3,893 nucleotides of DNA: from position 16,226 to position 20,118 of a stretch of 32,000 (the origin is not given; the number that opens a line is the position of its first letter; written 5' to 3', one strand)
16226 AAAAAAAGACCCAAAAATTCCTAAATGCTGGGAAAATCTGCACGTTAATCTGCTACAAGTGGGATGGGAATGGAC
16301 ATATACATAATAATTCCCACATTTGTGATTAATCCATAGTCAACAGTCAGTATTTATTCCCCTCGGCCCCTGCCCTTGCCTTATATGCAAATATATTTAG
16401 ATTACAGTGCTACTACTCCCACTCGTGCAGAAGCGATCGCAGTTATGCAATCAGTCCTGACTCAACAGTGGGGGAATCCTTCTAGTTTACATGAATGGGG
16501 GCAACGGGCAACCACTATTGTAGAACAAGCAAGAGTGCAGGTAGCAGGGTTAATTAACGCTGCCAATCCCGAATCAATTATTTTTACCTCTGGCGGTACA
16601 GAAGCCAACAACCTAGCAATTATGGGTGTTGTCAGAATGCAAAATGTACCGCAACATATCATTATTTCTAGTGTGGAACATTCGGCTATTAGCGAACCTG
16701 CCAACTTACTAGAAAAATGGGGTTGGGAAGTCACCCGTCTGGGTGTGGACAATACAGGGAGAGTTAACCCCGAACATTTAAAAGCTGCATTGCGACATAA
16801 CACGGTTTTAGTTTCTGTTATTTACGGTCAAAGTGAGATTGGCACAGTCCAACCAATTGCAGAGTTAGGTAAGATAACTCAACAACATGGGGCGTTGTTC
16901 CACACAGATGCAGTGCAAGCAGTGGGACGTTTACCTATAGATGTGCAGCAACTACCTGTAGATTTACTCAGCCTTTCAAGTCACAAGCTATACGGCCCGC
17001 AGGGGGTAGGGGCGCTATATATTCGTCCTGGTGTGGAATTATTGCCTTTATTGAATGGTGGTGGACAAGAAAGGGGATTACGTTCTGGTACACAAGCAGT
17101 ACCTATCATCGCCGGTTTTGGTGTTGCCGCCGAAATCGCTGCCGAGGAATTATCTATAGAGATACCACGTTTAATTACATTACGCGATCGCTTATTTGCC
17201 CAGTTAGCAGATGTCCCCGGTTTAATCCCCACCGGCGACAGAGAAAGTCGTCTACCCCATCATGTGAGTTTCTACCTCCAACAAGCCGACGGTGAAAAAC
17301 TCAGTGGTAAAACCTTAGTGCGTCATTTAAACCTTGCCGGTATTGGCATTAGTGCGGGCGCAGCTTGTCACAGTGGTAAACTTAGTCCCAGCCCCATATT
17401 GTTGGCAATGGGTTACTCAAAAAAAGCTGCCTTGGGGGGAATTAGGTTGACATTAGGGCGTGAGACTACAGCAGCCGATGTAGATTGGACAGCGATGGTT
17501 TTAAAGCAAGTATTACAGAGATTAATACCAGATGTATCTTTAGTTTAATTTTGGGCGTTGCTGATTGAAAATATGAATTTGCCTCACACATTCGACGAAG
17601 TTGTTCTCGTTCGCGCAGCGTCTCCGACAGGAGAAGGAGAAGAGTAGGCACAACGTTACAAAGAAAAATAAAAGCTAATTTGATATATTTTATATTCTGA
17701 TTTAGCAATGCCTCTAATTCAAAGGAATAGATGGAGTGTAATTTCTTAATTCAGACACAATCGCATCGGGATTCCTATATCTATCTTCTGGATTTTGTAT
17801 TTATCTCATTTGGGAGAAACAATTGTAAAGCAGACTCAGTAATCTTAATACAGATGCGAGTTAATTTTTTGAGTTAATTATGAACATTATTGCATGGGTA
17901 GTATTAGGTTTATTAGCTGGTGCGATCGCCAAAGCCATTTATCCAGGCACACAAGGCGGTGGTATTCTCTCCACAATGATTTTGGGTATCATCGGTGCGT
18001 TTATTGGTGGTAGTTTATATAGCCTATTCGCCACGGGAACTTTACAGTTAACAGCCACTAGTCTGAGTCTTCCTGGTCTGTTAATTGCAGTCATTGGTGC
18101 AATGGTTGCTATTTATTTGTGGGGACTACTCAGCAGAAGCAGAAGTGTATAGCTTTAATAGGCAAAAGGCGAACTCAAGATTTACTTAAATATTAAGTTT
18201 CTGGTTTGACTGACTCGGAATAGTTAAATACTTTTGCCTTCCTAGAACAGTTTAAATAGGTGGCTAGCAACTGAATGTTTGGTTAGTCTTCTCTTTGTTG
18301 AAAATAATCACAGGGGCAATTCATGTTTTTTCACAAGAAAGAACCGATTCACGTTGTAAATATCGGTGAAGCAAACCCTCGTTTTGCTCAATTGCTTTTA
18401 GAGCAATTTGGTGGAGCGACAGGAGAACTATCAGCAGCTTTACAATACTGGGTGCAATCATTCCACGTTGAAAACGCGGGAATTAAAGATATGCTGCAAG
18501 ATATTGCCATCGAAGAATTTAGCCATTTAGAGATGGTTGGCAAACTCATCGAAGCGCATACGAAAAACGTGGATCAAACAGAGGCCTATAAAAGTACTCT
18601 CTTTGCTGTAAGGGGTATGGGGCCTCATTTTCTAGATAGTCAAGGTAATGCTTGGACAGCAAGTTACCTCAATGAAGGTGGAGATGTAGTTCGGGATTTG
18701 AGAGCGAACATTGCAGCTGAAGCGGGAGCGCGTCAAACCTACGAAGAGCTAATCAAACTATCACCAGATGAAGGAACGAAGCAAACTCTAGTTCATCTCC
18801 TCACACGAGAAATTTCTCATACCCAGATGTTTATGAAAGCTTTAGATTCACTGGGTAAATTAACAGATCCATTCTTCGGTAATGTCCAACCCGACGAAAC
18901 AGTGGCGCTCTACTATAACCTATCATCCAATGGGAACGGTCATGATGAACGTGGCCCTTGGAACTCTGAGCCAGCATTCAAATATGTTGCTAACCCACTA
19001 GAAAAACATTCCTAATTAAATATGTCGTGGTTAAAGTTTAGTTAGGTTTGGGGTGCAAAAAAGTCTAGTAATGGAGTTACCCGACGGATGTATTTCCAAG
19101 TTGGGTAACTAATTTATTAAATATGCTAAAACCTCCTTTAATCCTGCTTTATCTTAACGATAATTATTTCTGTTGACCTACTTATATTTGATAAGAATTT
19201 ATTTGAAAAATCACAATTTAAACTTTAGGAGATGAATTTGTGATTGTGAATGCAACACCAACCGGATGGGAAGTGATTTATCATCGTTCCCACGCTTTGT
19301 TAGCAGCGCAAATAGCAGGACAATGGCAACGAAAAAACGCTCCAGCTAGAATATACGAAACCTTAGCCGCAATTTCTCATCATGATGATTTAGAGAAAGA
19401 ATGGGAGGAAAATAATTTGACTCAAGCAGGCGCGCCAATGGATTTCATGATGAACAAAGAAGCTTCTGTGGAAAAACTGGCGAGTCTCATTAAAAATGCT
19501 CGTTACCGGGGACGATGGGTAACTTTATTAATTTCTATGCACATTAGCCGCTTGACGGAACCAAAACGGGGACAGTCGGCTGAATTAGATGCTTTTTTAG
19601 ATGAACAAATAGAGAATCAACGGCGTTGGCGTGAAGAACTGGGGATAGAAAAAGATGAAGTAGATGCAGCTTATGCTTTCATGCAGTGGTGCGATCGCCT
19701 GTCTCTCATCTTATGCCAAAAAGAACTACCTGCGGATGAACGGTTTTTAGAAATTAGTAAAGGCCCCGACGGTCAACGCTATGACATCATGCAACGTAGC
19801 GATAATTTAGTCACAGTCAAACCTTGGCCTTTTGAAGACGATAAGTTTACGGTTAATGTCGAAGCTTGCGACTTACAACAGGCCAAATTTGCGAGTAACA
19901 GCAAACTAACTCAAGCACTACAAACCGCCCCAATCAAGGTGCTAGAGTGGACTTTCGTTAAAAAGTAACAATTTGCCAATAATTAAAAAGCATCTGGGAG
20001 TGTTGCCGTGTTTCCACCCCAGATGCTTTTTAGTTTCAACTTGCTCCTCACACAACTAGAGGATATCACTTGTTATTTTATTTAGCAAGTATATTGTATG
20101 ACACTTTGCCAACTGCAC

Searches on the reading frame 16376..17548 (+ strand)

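Call 11: search_protein_families(library=pfam, proteins=[window:16376-17548:+])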
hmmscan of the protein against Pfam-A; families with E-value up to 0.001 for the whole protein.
window:16376-17548:+ (390 aa): 3 families
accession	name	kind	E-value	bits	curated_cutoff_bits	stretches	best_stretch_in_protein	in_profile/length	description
PF00266.25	Aminotran_5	-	1.1e-76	258.7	21.5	1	6-370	1-369/371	Aminotransferase class-V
PF01212.27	Beta_elim_lyase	-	1.9e-06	27.8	27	1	64-179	46-169/288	Beta-eliminating lyase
PF01041.23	DegT_DnrJ_EryC1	-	1.7e-05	24.7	19.8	1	69-184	43-151/360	DegT/DnrJ/EryC1/StrS aminotransferase family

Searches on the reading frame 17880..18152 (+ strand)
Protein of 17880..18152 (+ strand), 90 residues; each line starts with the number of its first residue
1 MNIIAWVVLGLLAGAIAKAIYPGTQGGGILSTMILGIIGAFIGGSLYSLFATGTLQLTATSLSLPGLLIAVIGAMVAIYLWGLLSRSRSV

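Call 11: search_protein_families(library=pfam, proteins=[window:17880-18152:+])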
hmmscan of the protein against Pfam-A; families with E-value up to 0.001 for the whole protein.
window:17880-18152:+ (90 aa): 1 family
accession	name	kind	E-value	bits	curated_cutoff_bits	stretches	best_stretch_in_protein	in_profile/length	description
PF04226.18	Transgly_assoc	-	1.7e-05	25.4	25.3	1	33-86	1-49/49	Transglycosylase associated protein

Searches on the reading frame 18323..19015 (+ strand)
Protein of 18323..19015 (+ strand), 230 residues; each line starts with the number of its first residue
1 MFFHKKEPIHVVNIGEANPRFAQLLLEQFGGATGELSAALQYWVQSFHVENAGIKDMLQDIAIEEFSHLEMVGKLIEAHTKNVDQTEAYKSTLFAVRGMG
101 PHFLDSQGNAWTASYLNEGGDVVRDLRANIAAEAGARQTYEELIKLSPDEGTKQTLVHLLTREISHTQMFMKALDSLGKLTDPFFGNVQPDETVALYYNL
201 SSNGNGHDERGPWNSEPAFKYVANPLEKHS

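Call 11: search_protein_families(library=pfam, proteins=[window:18323-19015:+])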
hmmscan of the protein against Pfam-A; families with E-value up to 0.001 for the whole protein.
window:18323-19015:+ (230 aa): 4 families
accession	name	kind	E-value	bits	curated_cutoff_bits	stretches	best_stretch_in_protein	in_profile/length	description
PF05067.18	Mn_catalase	-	1.1e-48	166.1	27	1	1-223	1-243/284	Manganese containing catalase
PF03232.19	COQ7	-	8.5e-07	29.2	23.5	0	33-80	12-60/169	Ubiquinone biosynthesis protein COQ7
PF02915.23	Rubrerythrin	-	2.2e-05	25.3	22.8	0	33-90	8-69/137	Rubrerythrin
PF00210.30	Ferritin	-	2.6e-05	24.6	24.5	1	34-176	10-138/142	Ferritin-like domain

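Call 59: search_protein_families(library=ncbifam, proteins=[window:18323-19015:+])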
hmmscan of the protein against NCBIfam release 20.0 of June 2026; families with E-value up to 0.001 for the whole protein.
window:18323-19015:+ (230 aa): 3 families
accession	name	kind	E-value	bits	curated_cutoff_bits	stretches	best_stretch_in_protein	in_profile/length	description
NF052557.1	ManCatBAC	equivalog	4e-34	118.2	350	1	1-218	1-237/268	manganese catalase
TIGR04535.1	ferrit_encaps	subfamily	1e-09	38.3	125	1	120-176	13-68/114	encapsulin-associated ferritin-like protein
NF058679.1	EncB_fam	subfamily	2.7e-09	37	90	1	120-185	19-84/117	encapsulin nanocompartment ferritin-likeEncB family encapsulin nanocompartment ferritin-like cargo protein cargo protein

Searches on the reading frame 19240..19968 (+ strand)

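Call 11: search_protein_families(library=pfam, proteins=[window:19240-19968:+])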
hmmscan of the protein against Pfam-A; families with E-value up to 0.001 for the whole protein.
window:19240-19968:+ (242 aa): 1 family
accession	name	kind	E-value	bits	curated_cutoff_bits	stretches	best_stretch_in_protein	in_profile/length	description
PF13030.11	DUF3891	-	2e-84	283.2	24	1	1-214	1-219/219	Protein of unknown function (DUF3891)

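Call 59: search_protein_families(library=ncbifam, proteins=[window:19240-19968:+])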
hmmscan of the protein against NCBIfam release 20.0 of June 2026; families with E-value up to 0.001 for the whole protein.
window:19240-19968:+ (242 aa): 0 families
